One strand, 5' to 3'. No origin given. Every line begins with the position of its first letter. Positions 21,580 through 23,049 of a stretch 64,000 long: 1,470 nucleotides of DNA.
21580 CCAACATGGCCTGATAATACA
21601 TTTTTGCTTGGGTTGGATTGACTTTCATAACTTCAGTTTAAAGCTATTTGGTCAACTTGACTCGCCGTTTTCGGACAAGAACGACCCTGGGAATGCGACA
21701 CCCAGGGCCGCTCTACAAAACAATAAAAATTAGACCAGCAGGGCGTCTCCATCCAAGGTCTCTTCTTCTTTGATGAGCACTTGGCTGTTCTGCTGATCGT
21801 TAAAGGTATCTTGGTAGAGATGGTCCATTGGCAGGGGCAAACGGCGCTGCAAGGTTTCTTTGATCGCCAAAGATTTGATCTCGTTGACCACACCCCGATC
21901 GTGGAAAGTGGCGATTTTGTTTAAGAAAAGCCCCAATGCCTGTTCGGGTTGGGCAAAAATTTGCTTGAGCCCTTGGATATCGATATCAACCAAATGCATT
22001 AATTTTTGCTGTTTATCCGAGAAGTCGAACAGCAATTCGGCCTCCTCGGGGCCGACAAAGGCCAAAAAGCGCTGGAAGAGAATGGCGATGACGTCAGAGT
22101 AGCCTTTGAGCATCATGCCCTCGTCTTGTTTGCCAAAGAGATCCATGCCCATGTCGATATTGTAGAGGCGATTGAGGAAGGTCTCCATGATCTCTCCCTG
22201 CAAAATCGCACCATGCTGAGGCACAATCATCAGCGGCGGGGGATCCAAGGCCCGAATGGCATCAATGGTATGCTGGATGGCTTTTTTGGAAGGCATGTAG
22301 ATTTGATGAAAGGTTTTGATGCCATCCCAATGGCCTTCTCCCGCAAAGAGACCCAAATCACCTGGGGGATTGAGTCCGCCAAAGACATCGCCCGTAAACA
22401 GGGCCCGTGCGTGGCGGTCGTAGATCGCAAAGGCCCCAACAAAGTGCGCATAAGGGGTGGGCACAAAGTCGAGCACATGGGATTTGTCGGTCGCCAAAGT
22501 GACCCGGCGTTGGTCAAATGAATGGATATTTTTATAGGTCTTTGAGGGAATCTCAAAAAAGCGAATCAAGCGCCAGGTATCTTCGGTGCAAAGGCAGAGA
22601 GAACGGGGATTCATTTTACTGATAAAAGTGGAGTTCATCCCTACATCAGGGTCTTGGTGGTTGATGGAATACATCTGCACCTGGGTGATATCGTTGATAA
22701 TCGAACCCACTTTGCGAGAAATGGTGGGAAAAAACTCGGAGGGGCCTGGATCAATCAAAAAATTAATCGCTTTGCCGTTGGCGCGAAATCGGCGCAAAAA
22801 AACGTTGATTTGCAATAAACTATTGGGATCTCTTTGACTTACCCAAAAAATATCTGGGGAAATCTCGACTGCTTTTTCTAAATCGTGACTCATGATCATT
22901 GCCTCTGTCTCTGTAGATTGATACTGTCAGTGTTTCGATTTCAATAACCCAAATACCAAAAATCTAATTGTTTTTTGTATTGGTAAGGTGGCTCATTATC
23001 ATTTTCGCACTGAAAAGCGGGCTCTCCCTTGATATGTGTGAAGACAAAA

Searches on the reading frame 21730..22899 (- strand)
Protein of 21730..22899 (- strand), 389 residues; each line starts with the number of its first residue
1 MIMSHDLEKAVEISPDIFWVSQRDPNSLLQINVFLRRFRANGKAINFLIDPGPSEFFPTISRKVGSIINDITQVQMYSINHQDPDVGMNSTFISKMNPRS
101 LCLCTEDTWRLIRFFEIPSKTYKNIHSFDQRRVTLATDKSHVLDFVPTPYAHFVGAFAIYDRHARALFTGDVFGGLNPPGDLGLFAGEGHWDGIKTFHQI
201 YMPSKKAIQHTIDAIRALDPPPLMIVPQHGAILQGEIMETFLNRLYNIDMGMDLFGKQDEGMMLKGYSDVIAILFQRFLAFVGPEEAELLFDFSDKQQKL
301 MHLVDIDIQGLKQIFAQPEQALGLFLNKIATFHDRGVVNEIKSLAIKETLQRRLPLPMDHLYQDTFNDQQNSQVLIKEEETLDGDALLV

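Call 62: search_protein_families(library=pfam, proteins=[window:21730-22899:-], max_evalue=0.00001)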
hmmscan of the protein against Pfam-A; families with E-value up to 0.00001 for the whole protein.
window:21730-22899:- (389 aa): 1 family
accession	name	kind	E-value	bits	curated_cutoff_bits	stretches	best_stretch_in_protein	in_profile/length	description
PF19583.5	ODP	-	1.5e-45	155.9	27.2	1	30-230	2-194/194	ODP family beta lactamase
